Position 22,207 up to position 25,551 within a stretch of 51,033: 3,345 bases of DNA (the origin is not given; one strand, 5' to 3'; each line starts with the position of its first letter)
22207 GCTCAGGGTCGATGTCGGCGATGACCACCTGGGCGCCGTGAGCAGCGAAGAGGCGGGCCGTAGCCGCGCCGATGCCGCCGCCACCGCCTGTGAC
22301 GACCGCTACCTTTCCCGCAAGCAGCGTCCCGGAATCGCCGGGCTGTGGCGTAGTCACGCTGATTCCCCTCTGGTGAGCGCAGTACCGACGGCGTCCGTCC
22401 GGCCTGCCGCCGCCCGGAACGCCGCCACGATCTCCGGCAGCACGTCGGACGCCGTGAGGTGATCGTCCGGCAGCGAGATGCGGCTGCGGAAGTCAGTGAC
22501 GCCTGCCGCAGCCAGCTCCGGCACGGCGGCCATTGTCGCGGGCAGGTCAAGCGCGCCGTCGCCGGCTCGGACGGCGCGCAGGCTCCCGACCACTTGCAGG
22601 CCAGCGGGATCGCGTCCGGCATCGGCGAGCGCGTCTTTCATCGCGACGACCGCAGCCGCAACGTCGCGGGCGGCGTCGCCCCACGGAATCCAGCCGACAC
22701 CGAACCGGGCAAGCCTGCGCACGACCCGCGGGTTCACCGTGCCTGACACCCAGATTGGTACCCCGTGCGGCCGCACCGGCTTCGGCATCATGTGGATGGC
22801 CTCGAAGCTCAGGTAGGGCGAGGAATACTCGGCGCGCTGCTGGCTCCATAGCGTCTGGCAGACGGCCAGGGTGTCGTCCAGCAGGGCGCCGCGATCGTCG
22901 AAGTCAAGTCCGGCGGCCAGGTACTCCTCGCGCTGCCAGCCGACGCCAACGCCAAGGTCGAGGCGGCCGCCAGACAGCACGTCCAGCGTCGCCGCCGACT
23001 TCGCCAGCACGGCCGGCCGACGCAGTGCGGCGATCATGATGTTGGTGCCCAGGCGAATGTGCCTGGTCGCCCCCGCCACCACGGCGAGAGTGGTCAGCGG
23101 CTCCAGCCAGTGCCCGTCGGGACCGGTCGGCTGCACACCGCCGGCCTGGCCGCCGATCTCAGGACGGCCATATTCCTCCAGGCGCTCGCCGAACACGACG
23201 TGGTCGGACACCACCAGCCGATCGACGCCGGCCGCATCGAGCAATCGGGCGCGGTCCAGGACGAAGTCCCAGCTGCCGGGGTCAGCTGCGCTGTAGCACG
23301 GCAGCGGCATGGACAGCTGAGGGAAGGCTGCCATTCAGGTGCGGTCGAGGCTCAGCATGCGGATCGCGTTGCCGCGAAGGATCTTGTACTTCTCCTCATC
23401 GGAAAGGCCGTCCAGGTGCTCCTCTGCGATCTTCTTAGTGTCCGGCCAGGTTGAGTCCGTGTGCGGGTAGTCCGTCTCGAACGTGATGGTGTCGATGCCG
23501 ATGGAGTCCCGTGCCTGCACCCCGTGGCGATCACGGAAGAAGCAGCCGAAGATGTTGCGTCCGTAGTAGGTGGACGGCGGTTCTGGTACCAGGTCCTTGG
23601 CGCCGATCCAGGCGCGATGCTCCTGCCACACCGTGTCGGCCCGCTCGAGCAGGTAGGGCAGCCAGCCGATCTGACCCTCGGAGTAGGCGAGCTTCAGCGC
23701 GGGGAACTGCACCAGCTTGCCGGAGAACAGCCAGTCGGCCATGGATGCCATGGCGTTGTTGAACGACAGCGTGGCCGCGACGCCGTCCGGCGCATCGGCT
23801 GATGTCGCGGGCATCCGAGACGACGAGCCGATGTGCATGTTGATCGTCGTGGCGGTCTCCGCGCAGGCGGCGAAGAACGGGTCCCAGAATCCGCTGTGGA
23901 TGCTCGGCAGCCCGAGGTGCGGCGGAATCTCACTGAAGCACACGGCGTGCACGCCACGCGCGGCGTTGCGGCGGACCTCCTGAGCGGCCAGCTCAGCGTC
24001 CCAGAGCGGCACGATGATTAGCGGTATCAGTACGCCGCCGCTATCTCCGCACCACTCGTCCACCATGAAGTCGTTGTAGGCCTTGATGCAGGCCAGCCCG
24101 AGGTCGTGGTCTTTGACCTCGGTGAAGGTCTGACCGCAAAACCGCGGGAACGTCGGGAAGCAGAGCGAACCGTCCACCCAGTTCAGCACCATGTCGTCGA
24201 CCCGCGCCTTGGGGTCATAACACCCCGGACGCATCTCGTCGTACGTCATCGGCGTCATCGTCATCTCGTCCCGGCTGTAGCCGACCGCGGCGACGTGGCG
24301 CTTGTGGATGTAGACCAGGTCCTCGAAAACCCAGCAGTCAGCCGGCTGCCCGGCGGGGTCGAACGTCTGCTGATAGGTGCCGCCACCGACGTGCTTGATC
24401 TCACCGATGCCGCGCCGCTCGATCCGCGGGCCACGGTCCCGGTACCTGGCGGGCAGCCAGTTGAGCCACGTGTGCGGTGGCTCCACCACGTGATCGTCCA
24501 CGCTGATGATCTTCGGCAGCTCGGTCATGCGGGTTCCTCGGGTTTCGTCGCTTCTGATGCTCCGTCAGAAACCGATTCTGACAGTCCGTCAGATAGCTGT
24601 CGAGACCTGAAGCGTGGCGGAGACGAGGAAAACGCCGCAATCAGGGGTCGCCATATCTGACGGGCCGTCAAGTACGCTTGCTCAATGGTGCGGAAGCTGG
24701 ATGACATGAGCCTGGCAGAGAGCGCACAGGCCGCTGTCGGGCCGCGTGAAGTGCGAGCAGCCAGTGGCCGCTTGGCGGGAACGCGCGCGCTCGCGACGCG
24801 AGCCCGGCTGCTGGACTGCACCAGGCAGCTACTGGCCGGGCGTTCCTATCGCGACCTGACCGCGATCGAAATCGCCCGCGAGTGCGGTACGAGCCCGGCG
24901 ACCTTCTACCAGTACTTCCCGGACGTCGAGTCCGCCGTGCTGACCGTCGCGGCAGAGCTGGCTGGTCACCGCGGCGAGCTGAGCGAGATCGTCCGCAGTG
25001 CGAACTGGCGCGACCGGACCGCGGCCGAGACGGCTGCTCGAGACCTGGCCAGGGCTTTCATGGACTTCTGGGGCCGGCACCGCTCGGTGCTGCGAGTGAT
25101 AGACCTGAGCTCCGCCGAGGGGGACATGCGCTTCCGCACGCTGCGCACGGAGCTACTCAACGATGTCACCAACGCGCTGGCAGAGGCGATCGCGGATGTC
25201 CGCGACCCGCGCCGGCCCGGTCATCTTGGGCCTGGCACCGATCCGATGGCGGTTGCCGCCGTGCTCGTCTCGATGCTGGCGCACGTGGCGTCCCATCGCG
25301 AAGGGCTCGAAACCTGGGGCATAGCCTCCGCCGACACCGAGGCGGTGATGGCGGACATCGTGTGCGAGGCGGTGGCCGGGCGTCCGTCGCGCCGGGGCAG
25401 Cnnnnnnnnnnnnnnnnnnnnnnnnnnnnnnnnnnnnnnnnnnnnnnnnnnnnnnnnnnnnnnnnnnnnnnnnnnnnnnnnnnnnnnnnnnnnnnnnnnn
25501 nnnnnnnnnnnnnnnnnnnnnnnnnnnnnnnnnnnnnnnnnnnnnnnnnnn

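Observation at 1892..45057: Ten promoter-region copies of a KstR2-type palindrome (core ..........) suggest one large regulon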

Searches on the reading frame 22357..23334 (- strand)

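Call 8: search_protein_families(library=pfam, proteins=[window:22357-23334:-])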
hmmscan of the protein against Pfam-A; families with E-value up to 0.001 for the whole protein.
window:22357-23334:- (326 aa): 1 family
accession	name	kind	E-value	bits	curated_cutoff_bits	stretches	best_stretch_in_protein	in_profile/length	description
PF00296.26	Bac_luciferase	-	8.3e-44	150.6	27.9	1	20-254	20-228/314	Luciferase-like monooxygenase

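Call 45: search_protein_families(library=ncbifam, proteins=[window:22357-23334:-], max_evalue=1e-10)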
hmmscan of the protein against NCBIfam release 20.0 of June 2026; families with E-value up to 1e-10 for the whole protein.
window:22357-23334:- (326 aa): 22 families
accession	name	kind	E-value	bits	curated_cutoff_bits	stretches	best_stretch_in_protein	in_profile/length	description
TIGR03619.1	F420_Rv2161c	subfamily_domain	4.4e-64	216.4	166.9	1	29-281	4-242/247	TIGR03619 family F420-dependent LLM class oxidoreductase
TIGR03560.1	F420_Rv1855c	subfamily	1.1e-36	126.7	231.4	1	71-246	43-222/227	TIGR03560 family F420-dependent LLM class oxidoreductase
TIGR03621.1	F420_MSMEG_2516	subfamily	1.3e-27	96.7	213.15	1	79-199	42-158/295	TIGR03621 family F420-dependent LLM class oxidoreductase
TIGR03571.1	lucif_BA3436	subfamily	1.9e-25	89.8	303.9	1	73-245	63-234/304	TIGR03571 family LLM class oxidoreductase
TIGR04465.1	ArgArg_F420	equivalog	1.3e-19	70.5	470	1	72-260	89-276/364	F420-dependent hydroxymycolic acid dehydrogenase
TIGR04020.1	seco_metab_LLM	subfamily_domain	3.4e-19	69.2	244.45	1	78-249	52-224/341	MupA/Atu3671 family FMN-dependent luciferase-like monooxygenase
TIGR03856.1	F420_MSMEG_2906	subfamily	4.8e-19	68.9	243.7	1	22-296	15-241/249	LLM class F420-dependent oxidoreductase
TIGR03564.1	F420_MSMEG_4879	subfamily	1.3e-16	61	234.25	1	77-244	24-189/265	TIGR03564 family F420-dependent LLM class oxidoreductase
TIGR04027.1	LLM_KPN_01858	hypoth_equivalog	1.5e-16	60.3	412.9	1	78-167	53-142/326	putative FMN-dependent luciferase-like monooxygenase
TIGR03555.1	F420_mer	equivalog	3.4e-16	59.6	348.7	1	81-249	42-207/325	5,10-methylenetetrahydromethanopterin reductase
TIGR04021.1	LLM_DMSO2_sfnG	equivalog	4.2e-16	59.3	382.95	1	78-242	62-227/350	dimethylsulfone monooxygenase SfnG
TIGR03857.1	F420_MSMEG_2249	hypoth_equivalog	7.8e-16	58.2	218.4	1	85-259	48-217/329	TIGR03857 family LLM class F420-dependent oxidoreductase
NF002619.0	PRK02271.1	equivalog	1.1e-15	57.7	276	1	79-248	42-207/329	5,10-methylenetetrahydromethanopterin reductase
TIGR03557.1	F420_G6P_family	subfamily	4.1e-14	52.4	210.4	1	81-214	51-184/316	TIGR03557 family F420-dependent LLM class oxidoreductase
TIGR03854.1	F420_MSMEG_3544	hypoth_equivalog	2.6e-13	49.9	295.6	1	77-242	41-204/290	TIGR03854 family LLM class F420-dependent oxidoreductase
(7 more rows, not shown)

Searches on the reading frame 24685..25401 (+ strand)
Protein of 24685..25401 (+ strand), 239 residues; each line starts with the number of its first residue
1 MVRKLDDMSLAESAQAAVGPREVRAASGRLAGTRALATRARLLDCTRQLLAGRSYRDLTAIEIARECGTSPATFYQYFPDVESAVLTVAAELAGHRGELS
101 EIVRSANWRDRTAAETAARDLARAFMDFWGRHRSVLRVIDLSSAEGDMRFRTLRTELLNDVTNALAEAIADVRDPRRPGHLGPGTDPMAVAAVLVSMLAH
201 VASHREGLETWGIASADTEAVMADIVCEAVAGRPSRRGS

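Call 8: search_protein_families(library=pfam, proteins=[window:24685-25401:+])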
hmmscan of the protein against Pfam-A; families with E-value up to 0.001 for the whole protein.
window:24685-25401:+ (239 aa): 2 families
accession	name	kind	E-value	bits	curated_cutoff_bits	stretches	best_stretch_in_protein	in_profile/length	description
PF19352.4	TetR_C_38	-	1.2e-33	116.5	23.9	1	99-233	1-131/135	Tetracyclin repressor-like, C-terminal domain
PF00440.29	TetR_N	-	3.4e-09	36.8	24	1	42-80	1-39/47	Bacterial regulatory proteins, tetR family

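Call 12: search_solved_structures(query=window:24685-25401:+, max_evalue=0.001)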
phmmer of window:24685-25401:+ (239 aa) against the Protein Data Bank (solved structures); distinct sequences matched with E-value up to 0.001: 16.
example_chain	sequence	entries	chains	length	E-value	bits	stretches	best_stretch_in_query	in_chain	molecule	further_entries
6srn_A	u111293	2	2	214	1.8e-07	34.4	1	33-198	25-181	TetR family transcriptional regulator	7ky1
3qpl_A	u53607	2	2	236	7.4e-06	29.1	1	34-142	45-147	HTH-type transcriptional regulator EthR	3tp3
6hnz_A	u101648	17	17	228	1.2e-05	28.5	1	34-142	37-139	HTH-type transcriptional regulator EthR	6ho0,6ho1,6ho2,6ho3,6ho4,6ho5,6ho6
3g1m_A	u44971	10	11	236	1.3e-05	28.4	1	34-142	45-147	TRANSCRIPTIONAL REGULATORY REPRESSOR PROTEIN (TETR-FAMILY) ETHR | HTH-type transcriptional regulator EthR | Transcriptional regulatory repressor protein (TETR-f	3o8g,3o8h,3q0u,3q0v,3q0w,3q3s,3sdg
1t56_A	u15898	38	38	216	1.3e-05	28.3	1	35-143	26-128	EthR repressor | HTH-type transcriptional regulator EthR | TetR-family transcriptional regulatory repressor protein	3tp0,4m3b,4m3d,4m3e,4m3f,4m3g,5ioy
3lsj_A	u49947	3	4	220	1.4e-05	28.2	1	37-172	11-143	DesT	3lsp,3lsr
5eyr_A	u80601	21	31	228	1.4e-05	28.2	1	34-142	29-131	HTH-type transcriptional regulator EthR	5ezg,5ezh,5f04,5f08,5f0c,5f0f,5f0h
1u9n_A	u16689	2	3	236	1.6e-05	28.1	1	36-142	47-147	Transcriptional repressor EthR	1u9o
3g1o_A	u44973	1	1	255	1.6e-05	28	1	34-142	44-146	TRANSCRIPTIONAL REGULATORY REPRESSOR PROTEIN (TETR-FAMILY) ETHR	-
3g1l_A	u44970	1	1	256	1.7e-05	28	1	34-142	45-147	TRANSCRIPTIONAL REGULATORY REPRESSOR PROTEIN (TETR-FAMILY) ETHR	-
3aqs_A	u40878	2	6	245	1.9e-05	27.8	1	18-91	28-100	Bacterial regulatory proteins, tetR family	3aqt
3ang_C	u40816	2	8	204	7.6e-05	25.8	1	38-104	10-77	Transcriptional repressor, TetR family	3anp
4ich_A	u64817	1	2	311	0.00016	24.8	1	21-88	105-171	Transcriptional regulator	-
6ayh_A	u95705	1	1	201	0.00019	24.5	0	33-203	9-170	TetR family transcriptional regulator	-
7pt0_A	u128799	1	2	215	0.00087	22.4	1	33-93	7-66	TetR family transcriptional regulator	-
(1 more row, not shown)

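Call 13: search_protein_families(library=ncbifam, proteins=[window:24685-25401:+])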
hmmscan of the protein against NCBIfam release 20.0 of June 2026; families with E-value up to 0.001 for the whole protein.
window:24685-25401:+ (239 aa): 4 families
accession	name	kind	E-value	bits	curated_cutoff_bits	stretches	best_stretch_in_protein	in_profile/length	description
NF008402.0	PRK11202.1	equivalog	2.7e-09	37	151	1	37-169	11-140/211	HTH-type transcriptional repressor FabR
NF053731.1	TransRegFasRMycb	equivalog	9.7e-05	22.2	330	1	37-150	11-120/199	HTH-type transcriptional activator FasR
NF041196.1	ScbR_bind_reg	equivalog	0.00058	20.1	150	1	33-199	2-159/191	ScbR family autoregulator-binding transcription factor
NF050111.1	TransRegSACE7040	equivalog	0.0008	19.4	250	0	39-140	3-100/186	SACE_7040 family transcriptional regulator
